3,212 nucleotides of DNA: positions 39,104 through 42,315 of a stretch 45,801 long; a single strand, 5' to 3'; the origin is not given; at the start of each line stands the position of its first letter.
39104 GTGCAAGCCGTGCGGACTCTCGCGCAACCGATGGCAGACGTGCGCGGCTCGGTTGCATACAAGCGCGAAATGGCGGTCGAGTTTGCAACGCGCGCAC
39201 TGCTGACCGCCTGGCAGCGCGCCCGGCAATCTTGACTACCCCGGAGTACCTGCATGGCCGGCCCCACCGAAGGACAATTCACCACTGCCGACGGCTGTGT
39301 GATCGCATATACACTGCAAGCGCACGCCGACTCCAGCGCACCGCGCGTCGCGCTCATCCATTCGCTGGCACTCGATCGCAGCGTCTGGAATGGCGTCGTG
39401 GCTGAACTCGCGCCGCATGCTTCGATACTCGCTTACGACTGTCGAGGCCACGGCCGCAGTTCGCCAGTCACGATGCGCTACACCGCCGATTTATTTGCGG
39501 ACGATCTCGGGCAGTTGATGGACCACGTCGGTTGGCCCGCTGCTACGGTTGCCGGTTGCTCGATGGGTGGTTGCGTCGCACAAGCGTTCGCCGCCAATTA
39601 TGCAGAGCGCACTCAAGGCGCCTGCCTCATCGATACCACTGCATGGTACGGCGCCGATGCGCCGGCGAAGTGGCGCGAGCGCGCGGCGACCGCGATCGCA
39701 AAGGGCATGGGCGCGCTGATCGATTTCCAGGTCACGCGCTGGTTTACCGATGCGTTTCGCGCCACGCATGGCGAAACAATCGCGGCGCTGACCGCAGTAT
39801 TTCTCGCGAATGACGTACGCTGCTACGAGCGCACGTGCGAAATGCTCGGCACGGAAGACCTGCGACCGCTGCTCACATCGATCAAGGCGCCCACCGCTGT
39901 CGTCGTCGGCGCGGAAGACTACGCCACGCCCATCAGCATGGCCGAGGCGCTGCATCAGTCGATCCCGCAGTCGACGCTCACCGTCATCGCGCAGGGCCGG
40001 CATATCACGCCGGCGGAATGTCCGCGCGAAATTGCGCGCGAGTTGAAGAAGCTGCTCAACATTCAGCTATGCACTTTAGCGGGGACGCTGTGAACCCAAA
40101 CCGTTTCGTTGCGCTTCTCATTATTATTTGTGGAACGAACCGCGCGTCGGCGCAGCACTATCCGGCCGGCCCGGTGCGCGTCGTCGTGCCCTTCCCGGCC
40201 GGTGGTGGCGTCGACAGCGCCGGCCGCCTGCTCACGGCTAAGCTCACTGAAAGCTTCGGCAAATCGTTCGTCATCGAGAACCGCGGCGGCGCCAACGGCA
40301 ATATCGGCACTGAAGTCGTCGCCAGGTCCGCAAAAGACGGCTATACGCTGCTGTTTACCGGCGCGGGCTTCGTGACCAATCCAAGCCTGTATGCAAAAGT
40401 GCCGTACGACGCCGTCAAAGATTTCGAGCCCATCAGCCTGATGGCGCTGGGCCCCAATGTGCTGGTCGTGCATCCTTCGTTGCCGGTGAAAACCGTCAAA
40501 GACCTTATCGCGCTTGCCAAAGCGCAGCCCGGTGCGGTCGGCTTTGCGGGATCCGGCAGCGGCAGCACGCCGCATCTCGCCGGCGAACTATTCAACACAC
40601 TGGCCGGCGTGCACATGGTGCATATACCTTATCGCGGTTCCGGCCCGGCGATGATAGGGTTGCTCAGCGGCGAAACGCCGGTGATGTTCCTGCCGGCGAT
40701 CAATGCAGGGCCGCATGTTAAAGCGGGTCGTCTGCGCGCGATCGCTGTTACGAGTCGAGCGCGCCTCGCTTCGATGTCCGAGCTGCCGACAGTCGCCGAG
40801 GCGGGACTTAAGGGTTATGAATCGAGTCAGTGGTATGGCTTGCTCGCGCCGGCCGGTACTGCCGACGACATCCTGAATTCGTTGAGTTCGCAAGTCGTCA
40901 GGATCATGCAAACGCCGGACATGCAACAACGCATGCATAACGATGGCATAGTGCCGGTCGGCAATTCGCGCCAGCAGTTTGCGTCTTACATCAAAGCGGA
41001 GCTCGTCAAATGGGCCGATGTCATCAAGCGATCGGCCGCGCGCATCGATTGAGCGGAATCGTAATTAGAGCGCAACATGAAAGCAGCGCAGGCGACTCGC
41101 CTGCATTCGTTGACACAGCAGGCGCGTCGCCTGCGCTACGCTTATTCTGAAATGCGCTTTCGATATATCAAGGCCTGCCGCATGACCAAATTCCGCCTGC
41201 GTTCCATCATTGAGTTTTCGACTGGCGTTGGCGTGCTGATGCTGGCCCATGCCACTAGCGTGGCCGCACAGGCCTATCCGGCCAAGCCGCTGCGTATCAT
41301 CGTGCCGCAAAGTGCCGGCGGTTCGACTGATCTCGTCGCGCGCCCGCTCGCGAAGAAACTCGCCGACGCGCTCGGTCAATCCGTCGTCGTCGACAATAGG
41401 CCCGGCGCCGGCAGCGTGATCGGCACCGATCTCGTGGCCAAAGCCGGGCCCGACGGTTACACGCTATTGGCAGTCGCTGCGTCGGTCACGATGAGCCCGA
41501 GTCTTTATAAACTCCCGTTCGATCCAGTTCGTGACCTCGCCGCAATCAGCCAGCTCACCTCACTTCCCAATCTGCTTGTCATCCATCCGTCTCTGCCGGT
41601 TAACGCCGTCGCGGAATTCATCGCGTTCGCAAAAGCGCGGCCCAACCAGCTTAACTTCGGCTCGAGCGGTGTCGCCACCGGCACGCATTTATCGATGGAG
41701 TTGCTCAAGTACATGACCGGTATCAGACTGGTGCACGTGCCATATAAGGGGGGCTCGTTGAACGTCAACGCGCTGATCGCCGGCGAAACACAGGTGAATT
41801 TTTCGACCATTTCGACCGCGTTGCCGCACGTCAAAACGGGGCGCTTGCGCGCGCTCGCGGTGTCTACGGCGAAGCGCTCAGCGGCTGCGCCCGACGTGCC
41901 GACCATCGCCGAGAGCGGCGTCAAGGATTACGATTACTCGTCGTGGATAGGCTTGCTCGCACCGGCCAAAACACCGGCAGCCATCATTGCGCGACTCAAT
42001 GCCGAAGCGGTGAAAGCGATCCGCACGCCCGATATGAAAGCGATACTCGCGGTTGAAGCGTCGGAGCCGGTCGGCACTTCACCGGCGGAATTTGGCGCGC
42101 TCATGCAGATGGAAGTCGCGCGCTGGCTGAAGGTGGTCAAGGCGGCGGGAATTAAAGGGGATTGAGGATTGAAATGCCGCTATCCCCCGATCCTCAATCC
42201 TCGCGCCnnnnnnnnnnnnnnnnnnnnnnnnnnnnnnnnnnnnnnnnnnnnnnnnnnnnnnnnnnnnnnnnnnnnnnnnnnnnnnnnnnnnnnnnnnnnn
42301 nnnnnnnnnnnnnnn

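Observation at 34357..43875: Unassigned catabolic cluster: Mo-hydroxylase, PcaD-like hydrolase and two Bug receptors, flanked by an Ldh_2 dehydrogenase and a UbiD decarboxylase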

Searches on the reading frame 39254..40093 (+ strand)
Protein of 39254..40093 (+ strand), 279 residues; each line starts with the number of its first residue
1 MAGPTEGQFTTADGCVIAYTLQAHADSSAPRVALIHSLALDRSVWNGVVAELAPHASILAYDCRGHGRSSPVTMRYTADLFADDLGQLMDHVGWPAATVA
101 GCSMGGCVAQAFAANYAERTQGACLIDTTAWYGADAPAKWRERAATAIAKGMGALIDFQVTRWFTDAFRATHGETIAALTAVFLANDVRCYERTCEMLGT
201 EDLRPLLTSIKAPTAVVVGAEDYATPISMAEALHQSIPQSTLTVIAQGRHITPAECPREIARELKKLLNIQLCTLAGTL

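Call 5: search_protein_families(library=pfam, proteins=[window:39254-40093:+])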
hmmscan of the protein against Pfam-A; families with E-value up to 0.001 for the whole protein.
window:39254-40093:+ (279 aa): 4 families
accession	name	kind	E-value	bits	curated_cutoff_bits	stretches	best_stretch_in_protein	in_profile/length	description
PF00561.26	Abhydrolase_1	-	7.4e-23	81.9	25.8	1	30-252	1-240/245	alpha/beta hydrolase fold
PF12697.13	Abhydrolase_6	-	1.3e-16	62.4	26.3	1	34-262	3-216/217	Alpha/beta hydrolase family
PF12146.15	Hydrolase_4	-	1.3e-15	57.8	27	1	49-255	24-237/239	Serine aminopeptidase, S33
PF00975.26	Thioesterase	-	5.9e-05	23.8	26.4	1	50-266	21-224/226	Thioesterase domain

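Call 6: search_protein_families(library=ncbifam, proteins=[window:39254-40093:+])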
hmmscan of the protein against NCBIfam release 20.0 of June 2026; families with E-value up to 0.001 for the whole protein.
window:39254-40093:+ (279 aa): 33 families (the best 25 are shown)
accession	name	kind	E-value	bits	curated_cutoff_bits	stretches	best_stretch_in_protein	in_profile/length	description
TIGR02427.1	protocat_pcaD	equivalog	1.8e-59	201.2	255.85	1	18-268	3-250/251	3-oxoadipate enol-lactonase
NF051488.1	bifunc_PcaDC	exception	2.2e-59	201.5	390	1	20-269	5-251/375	bifunctional 3-oxoadipate enol-lactonase/4-carboxymuconolactone decarboxylase PcaDC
NF051487.1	bifunc_PcaCD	exception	3.2e-53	181.3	430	1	13-268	154-411/413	bifunctional 4-carboxymuconolactone decarboxylase/3-oxoadipate enol-lactonase PcaCD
NF011457.0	PRK14875.1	equivalog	1.7e-20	73.3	307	1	12-126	117-229/372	acetoin dehydrogenase dihydrolipoyllysine-residue acetyltransferase subunit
TIGR01738.1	bioH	equivalog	5.5e-20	72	206.95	1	30-253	5-230/245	pimeloyl-ACP methyl ester esterase BioH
TIGR03611.1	RutD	equivalog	1.2e-18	67.4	238.5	1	18-268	2-255/258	pyrimidine utilization protein D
NF050089.1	i_nPHAscl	equivalog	6.9e-18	64.7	300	1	26-135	15-124/288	intracellular short-chain-length polyhydroxyalkanoate depolymerase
TIGR03695.1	menH_SHCHC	equivalog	3.6e-17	62.6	208.55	1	31-269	4-252/252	2-succinyl-6-hydroxy-2,4-cyclohexadiene-1-carboxylate synthase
TIGR03056.1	bchO_mg_che_rel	equivalog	8.7e-14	51.2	172.55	1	18-114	17-114/278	alpha/beta fold hydrolase BchO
NF004514.1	PRK05855.1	equivalog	1e-13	50.7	455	1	10-93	5-88/578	SDR family oxidoreductase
NF052610.1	macro_16_ester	equivalog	5e-13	49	420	1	51-250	46-262/281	alpha/beta fold macrolide esterase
TIGR02240.1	PHA_depoly_arom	equivalog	2.1e-11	43.7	250.6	1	47-251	43-249/276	poly(3-hydroxyalkanoate) depolymerase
NF007954.0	PRK10673.1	equivalog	7e-11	41.9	399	1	23-128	10-114/255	esterase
NF033124.1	estX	equivalog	7.5e-11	41.7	600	1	24-258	18-270/280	macrolide esterase EstX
NF053684.1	esterase_mleBCA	exception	1e-10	41.2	570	2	23-135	17-133/281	BCA family alpha/beta fold macrolide esterase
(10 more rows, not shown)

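Call 56: search_solved_structures(query=window:39254-40093:+, max_evalue=1e-10)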
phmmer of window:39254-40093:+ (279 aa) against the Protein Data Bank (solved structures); distinct sequences matched with E-value up to 1e-10: 20.
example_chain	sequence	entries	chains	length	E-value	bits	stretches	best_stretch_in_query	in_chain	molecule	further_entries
2xua_A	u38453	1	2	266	9.9e-35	123.7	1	9-242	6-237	3-OXOADIPATE ENOL-LACTONASE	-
4uhc_A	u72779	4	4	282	1.7e-28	103.3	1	31-268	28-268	ESTERASE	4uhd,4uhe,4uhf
4uhh_A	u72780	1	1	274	2e-28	103.1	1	31-268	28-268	ESTERASE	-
3om8_A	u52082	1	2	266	5.7e-25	91.7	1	9-259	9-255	Probable hydrolase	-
6eb3_A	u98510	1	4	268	2.9e-17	66.4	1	29-265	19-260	Est1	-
8v16_C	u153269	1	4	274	3e-17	66.4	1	28-265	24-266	Esterase 1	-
7dq9_A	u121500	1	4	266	1.5e-14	57.6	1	31-267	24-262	Predicted hydrolases or acyltransferases (Alpha/beta hydrolase superfamily)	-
4q3l_A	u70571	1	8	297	2e-14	57.1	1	17-259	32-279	MGS-M2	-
5egn_A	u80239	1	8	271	2.3e-13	53.7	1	31-264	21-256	Esterase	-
9wgk_A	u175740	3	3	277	3e-12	50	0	27-105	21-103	OcuKAI2d2 protein | Alpha/beta-hydrolases superfamily protein | OcKAI2d2 protein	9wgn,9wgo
9wgm_A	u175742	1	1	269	3.3e-12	49.9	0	28-105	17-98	Alpha/beta-hydrolases superfamily protein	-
5a62_A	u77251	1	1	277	5.4e-12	49.2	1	21-261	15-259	PUTATIVE ALPHA/BETA HYDROLASE FOLD PROTEIN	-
3fob_A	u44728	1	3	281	6.2e-11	45.7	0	29-260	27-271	Bromoperoxidase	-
8ynv_A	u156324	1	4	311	6.7e-11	45.6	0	12-132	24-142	poly(3-hydroxybutyrate) depolymerase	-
3ia2_A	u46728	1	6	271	7.3e-11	45.5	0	30-229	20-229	Arylesterase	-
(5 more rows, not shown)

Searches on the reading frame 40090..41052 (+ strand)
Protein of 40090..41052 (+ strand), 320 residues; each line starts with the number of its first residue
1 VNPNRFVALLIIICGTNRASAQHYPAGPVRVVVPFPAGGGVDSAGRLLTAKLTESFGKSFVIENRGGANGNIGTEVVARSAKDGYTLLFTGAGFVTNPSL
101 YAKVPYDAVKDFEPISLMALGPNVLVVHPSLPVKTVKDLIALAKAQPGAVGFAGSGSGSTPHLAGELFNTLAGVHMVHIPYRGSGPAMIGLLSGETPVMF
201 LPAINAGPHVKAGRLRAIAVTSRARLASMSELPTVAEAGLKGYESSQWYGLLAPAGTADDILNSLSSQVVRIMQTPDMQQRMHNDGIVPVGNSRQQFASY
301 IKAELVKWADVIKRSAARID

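Call 5: search_protein_families(library=pfam, proteins=[window:40090-41052:+])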
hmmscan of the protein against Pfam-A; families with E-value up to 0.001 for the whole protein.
window:40090-41052:+ (320 aa): 1 family
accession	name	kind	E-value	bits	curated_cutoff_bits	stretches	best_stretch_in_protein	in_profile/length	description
PF03401.19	TctC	-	6.6e-71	239.5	27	1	46-314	3-271/274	Tripartite tricarboxylate transporter family receptor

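Call 6: search_protein_families(library=ncbifam, proteins=[window:40090-41052:+])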
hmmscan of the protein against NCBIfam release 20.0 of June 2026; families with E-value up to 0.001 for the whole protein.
window:40090-41052:+ (320 aa): 0 families

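Call 54: search_solved_structures(query=window:40090-41052:+, max_evalue=1e-10)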
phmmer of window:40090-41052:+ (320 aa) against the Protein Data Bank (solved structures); distinct sequences matched with E-value up to 1e-10: 11.
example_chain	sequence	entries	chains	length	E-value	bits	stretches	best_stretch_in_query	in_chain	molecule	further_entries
2qpq_A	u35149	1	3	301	2.4e-68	233.5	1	23-320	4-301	protein Bug27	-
2dvz_A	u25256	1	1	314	6.5e-66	225.5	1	18-320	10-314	Putative exported protein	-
8hka_A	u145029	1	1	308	4e-64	219.7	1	29-320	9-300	Periplasmic terephthalate binding protein (TBP)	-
8hk9_D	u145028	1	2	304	6.1e-64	219.1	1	29-320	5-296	Periplasmic terephthalate binding protein (TBP)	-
8hkb_A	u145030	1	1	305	2e-63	217.4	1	29-320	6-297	Periplasmic terephthalate binding protein (TBP)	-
5oei_A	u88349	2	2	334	4e-63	216.4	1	21-315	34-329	Uncharacterized protein family UPF0065:Tat pathway signal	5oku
2f5x_A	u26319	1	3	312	2.7e-58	200.5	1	22-316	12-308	BugD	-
7ndr_A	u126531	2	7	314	1.4e-56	194.9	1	27-315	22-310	Tripartite tricarboxylate transporter substrate binding protein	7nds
6hke_A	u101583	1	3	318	1.5e-44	155.4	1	21-314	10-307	Possible TctC subunit of the Tripartite Tricarboxylate Transport(TTT) Family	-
4x9t_A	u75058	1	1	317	3.1e-35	124.8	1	23-280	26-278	Uncharacterized protein UPF0065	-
25hk_A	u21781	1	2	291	3.9e-33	117.9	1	21-284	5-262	Tripartite tricarboxylate transporter substrate binding protein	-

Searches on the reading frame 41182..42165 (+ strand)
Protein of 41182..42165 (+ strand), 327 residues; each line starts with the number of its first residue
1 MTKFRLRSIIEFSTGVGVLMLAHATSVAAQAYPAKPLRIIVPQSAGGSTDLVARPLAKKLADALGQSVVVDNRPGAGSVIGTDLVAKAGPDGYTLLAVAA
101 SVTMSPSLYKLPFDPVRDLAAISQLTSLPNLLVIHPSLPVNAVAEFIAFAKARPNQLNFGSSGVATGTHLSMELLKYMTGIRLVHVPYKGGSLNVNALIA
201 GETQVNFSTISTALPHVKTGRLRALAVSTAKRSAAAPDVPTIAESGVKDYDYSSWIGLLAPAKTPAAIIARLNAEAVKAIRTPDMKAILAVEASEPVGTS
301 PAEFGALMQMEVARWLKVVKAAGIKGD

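Call 5: search_protein_families(library=pfam, proteins=[window:41182-42165:+])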
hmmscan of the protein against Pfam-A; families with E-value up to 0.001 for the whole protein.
window:41182-42165:+ (327 aa): 1 family
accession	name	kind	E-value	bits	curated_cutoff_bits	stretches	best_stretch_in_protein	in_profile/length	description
PF03401.19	TctC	-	4.5e-80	269.5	27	1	52-323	1-273/274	Tripartite tricarboxylate transporter family receptor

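Call 6: search_protein_families(library=ncbifam, proteins=[window:41182-42165:+])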
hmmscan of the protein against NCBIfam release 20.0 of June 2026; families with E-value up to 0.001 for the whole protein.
window:41182-42165:+ (327 aa): 0 families

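Call 55: search_solved_structures(query=window:41182-42165:+, max_evalue=1e-10)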
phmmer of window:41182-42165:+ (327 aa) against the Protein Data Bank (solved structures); distinct sequences matched with E-value up to 1e-10: 11.
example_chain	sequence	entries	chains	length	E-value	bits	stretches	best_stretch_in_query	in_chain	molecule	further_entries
8hka_A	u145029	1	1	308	3.3e-65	223.6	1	35-325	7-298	Periplasmic terephthalate binding protein (TBP)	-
8hk9_D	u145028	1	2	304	5.5e-65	222.9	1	36-325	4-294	Periplasmic terephthalate binding protein (TBP)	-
8hkb_A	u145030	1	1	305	3.3e-64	220.3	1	36-325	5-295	Periplasmic terephthalate binding protein (TBP)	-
2qpq_A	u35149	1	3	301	1.8e-60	208.1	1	31-327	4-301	protein Bug27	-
2dvz_A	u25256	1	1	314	3.7e-60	207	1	27-325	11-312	Putative exported protein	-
5oei_A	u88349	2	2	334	2.8e-57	197.6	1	31-324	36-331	Uncharacterized protein family UPF0065:Tat pathway signal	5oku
7ndr_A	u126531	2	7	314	3.2e-55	190.8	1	34-325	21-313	Tripartite tricarboxylate transporter substrate binding protein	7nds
2f5x_A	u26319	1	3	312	4.5e-50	173.9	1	30-325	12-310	BugD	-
6hke_A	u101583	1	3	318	9e-44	153.3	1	32-321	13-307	Possible TctC subunit of the Tripartite Tricarboxylate Transport(TTT) Family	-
25hk_A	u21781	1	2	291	7.3e-39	137.1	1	24-291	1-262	Tripartite tricarboxylate transporter substrate binding protein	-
4x9t_A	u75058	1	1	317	3.1e-32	115.4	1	30-325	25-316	Uncharacterized protein UPF0065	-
